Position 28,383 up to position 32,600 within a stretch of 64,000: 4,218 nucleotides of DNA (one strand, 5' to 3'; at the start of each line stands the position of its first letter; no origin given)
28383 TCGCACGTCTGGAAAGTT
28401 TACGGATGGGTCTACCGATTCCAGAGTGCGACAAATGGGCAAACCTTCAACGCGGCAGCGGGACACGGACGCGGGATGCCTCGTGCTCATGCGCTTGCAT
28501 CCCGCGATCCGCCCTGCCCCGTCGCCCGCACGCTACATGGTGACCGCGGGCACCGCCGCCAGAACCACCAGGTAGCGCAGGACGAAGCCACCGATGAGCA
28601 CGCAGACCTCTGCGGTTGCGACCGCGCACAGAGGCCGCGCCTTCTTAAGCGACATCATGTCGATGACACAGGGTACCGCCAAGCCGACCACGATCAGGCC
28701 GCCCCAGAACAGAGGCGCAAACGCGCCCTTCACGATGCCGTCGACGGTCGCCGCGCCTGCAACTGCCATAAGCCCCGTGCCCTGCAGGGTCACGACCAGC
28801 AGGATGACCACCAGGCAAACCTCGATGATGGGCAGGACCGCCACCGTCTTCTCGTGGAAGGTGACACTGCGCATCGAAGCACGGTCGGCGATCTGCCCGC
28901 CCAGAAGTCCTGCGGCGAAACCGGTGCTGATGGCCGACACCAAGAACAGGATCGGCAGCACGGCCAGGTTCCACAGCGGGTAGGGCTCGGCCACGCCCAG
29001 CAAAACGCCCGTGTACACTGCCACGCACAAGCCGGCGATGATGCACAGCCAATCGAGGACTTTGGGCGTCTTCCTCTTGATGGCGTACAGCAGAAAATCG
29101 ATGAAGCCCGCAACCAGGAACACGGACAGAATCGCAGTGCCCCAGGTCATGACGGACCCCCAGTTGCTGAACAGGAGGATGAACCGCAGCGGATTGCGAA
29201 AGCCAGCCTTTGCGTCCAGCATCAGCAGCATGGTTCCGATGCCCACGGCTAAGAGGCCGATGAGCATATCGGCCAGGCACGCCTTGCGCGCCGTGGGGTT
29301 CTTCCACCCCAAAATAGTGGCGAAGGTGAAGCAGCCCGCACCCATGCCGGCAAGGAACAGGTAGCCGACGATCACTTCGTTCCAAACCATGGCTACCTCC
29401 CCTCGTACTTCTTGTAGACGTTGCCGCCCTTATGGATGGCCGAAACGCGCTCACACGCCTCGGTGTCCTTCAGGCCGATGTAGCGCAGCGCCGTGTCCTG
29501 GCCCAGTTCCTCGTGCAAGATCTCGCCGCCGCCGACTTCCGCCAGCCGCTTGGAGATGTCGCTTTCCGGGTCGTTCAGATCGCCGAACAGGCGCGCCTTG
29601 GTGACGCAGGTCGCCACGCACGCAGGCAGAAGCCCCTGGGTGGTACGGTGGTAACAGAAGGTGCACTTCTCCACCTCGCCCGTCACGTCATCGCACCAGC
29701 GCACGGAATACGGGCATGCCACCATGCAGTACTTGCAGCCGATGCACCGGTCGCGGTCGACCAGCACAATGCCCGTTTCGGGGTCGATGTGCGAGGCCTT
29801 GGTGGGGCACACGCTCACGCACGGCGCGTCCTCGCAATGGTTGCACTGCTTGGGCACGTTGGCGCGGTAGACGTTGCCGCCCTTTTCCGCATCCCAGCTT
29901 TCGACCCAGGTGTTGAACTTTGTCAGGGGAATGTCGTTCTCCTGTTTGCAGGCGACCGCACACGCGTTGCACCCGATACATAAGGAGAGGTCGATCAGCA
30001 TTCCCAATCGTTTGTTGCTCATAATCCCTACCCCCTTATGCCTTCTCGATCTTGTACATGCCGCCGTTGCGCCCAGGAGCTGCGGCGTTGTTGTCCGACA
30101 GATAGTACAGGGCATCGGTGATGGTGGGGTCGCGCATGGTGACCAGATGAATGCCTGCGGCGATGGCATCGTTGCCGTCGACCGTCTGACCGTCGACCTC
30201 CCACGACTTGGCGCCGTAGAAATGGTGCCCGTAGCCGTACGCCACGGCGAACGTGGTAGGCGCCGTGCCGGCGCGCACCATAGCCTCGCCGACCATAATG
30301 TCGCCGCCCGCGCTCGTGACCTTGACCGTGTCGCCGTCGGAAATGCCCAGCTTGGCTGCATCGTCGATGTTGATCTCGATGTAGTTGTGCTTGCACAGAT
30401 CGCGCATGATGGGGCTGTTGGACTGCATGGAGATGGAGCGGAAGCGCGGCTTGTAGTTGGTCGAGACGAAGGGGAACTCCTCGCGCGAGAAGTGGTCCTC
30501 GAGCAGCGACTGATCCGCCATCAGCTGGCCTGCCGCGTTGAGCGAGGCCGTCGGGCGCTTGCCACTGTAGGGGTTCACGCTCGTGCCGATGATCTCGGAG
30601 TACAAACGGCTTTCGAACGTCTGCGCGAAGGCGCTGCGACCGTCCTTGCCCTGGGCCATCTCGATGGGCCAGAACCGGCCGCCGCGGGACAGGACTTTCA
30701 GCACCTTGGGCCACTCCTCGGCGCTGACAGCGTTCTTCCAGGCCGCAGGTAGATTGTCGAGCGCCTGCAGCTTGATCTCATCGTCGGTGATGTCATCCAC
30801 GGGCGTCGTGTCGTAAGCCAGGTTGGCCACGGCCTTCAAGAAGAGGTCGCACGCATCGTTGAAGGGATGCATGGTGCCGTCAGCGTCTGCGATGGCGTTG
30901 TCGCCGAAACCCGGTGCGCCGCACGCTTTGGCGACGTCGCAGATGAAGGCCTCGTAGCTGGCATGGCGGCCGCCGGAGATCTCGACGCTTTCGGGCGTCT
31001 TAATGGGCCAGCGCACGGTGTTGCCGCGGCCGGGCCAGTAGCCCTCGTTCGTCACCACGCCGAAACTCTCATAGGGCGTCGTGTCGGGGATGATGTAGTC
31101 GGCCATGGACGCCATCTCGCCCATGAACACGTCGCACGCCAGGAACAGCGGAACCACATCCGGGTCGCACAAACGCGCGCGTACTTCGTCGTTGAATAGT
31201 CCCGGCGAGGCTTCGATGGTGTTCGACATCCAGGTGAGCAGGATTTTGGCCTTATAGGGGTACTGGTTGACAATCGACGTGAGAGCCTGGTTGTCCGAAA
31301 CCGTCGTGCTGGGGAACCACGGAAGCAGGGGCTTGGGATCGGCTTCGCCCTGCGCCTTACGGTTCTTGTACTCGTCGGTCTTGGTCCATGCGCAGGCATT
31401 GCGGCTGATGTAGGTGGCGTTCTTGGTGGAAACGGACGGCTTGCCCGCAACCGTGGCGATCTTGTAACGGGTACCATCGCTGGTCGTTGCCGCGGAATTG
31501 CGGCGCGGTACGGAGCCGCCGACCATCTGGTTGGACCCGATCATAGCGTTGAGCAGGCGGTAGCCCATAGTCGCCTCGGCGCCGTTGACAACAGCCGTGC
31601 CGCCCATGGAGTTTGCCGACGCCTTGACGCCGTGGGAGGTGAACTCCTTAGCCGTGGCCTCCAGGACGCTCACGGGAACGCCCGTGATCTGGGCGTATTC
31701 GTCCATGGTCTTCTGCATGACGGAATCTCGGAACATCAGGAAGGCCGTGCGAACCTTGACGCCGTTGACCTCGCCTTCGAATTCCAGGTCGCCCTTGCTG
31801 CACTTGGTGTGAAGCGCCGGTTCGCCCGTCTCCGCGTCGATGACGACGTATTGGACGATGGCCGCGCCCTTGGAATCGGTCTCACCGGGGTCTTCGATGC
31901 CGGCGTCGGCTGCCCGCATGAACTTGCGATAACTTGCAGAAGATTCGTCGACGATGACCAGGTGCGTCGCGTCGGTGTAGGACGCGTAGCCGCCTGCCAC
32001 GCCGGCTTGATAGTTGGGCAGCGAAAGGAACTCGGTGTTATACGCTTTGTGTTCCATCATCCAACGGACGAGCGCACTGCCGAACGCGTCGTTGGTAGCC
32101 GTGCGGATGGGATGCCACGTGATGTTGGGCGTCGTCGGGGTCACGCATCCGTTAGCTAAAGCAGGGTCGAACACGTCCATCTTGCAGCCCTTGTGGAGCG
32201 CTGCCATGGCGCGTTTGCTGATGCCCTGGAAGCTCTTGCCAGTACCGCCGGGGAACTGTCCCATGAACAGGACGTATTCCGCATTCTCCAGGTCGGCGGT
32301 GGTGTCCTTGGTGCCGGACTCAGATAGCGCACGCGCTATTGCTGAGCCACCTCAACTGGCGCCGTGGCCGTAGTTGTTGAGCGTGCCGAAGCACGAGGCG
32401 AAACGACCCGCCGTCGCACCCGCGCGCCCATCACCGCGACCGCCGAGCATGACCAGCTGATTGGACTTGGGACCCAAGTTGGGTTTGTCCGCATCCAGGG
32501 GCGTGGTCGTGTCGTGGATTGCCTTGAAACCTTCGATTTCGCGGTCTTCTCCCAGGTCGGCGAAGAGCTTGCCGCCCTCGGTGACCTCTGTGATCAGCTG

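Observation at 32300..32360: In-frame TGA plus SECIS-like hairpin: predicted selenocysteine at the Mo-ligand position of an uncharacterised molybdopterin oxidoreductase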

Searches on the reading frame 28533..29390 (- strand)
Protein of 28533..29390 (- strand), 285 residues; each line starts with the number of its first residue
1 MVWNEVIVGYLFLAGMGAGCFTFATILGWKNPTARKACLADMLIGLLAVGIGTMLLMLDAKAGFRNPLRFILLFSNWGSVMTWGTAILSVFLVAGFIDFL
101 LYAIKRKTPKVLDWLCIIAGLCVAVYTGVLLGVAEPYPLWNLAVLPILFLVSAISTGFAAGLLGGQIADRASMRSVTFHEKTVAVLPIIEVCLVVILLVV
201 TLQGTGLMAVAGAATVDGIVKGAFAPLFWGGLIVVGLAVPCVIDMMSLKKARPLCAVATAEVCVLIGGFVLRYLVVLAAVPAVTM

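Call 7: search_protein_families(library=pfam, proteins=[window:28533-29390:-])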
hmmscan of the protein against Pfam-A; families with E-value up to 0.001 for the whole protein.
window:28533-29390:- (285 aa): 2 families
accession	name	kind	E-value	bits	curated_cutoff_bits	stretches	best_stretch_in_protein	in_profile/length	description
PF03916.19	NrfD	-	8.6e-31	108.2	25.8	1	2-280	10-309/313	Polysulphide reductase, NrfD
PF14589.11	NrfD_2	-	6.3e-17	62.7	27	1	3-278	14-271/281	Polysulfide reductase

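Call 29: search_protein_families(library=ncbifam, proteins=[window:28533-29390:-], max_evalue=0.001)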
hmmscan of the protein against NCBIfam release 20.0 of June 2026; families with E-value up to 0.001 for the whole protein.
window:28533-29390:- (285 aa): 3 families
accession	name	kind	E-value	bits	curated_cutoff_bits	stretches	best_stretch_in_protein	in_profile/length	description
TIGR03148.1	cyt_nit_nrfD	equivalog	2.6e-24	86.1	347.6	2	99-279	129-311/316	cytochrome c nitrite reductase subunit NrfD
NF011568.0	PRK14992.1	equivalog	2.8e-11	43.4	314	1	2-277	18-286/341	tetrathionate reductase subunit TtrC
NF008133.1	PRK10881.1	equivalog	2.2e-05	24.1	450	1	137-277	199-332/377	Ni/Fe-hydrogenase cytochrome b subunit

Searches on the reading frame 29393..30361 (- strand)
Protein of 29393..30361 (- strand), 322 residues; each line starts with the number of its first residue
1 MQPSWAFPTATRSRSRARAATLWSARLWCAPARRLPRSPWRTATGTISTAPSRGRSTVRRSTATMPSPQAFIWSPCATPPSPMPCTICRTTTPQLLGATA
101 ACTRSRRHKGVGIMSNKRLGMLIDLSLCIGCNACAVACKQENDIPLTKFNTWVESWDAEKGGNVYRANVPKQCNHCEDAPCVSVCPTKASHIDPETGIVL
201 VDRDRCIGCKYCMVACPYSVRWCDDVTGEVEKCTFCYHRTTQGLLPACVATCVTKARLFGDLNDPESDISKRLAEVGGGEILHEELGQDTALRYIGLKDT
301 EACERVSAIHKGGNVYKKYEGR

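Call 7: search_protein_families(library=pfam, proteins=[window:29393-30361:-])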
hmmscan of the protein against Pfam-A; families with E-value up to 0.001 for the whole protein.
window:29393-30361:- (322 aa): 8 families
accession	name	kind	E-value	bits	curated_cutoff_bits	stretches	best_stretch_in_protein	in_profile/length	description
PF13247.11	Fer4_11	-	9e-29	100.1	26.2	1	169-261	6-99/100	4Fe-4S dicluster domain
PF12797.12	Fer4_2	-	2.7e-10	39.9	24.5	2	198-218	2-22/22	4Fe-4S binding domain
PF12838.12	Fer4_7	-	4e-10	40.4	27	2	128-189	2-52/52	4Fe-4S dicluster domain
PF12837.12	Fer4_6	-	7.6e-10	38.7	25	1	198-220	1-23/24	4Fe-4S binding domain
PF13237.11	Fer4_10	-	2e-09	37.7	25.5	1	170-217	6-53/53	4Fe-4S dicluster domain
PF00037.32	Fer4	-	5.2e-09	36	21.1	2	200-218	2-20/24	4Fe-4S binding domain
PF13187.11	Fer4_9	-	2.8e-07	30.9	27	1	128-189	2-51/52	4Fe-4S dicluster domain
PF25160.1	LdpA_Fe-S-bd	-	0.00021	21.5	27.6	1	178-219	6-41/49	LdpA Fe-S cluster-binding domain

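Call 29: search_protein_families(library=ncbifam, proteins=[window:29393-30361:-], max_evalue=0.001)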
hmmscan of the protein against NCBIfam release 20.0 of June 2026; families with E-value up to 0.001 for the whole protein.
window:29393-30361:- (322 aa): 29 families (the best 25 are shown)
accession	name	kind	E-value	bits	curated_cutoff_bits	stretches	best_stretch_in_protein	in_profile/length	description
NF011569.0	PRK14993.1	equivalog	2.1e-55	187.9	416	1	106-300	34-227/244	tetrathionate reductase subunit TtrB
NF045797.1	DsrO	equivalog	2.4e-51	174.4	200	1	103-295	28-234/235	sulfate reduction electron transfer complex DsrMKJOP subunit DsrO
TIGR03149.1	cyt_nit_nrfC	equivalog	4.2e-47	160.4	377.6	1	115-275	35-197/225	cytochrome c nitrite reductase Fe-S protein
NF041715.1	arsenate_red_ArrB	equivalog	1.2e-42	146.1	450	2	118-220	2-103/233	arsenate respiratory reductase iron-sulfur subunit ArrB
TIGR02951.1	DMSO_dmsB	equivalog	4e-38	131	214.1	1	119-264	2-155/161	DMSO/selenate family reductase complex B subunit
NF008134.0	PRK10882.1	equivalog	2.6e-37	128.6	263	2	167-278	107-224/329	hydrogenase 2 operon protein HybA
TIGR03478.1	DMSO_red_II_bet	subfamily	1.3e-34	119.6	480.7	1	147-295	101-253/321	DMSO reductase family type II enzyme, iron-sulfur subunit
NF042979.1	EthbenzDh_ebdB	equivalog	2.2e-30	105.7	740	1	151-295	127-275/354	ethylbenzene dehydrogenase subunit beta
NF041782.1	mnquin_red_QrcC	equivalog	6.3e-30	104.6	400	2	120-222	2-117/239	menaquinone reductase iron-sulfur cluster-binding subunit QrcC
TIGR01582.1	FDH-beta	equivalog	4.2e-28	98.3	334.7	2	171-275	91-195/283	formate dehydrogenase subunit beta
NF045715.1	sulf_resp_HmcB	equivalog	2.7e-27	95.7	420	2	152-264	88-200/307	sulfate respiration complex iron-sulfur protein HmcB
NF038355.1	FDH3_beta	equivalog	3.4e-26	92.4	240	1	118-236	2-121/180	formate dehydrogenase FDH3 subunit beta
TIGR01660.1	narH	equivalog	2.1e-22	79.2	524.05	1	163-262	173-272/492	nitrate reductase subunit beta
NF007658.0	PRK10330.1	equivalog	6.2e-22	78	260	1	121-220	5-103/181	electron transport protein HydN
NF009451.0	PRK12809.1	equivalog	4.3e-18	64.9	1154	1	125-258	9-136/639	formate-dependent uric acid utilization protein YgfT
NF009408.0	PRK12769.1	equivalog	1.7e-17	62.8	1003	1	125-256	9-141/659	formate-dependent uric acid utilization protein AegA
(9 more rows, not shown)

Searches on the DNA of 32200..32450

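Call 36: search_rna_families(source=window, start=32200, end=32450, threshold=evalue, max_evalue=10)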
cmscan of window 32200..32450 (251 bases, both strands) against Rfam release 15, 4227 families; matches with E-value up to 10: 2.
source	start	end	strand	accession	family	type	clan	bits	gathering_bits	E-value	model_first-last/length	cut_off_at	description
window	32330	32347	+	RF01136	sR28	Gene; snRNA; snoRNA; CD-box;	-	10.2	39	2.2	38-55/55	no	Small nucleolar RNA sR28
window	32317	32380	+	RF03023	rpfG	Gene; sRNA;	-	10.1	75.9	9.7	1-85/85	no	rpfG RNA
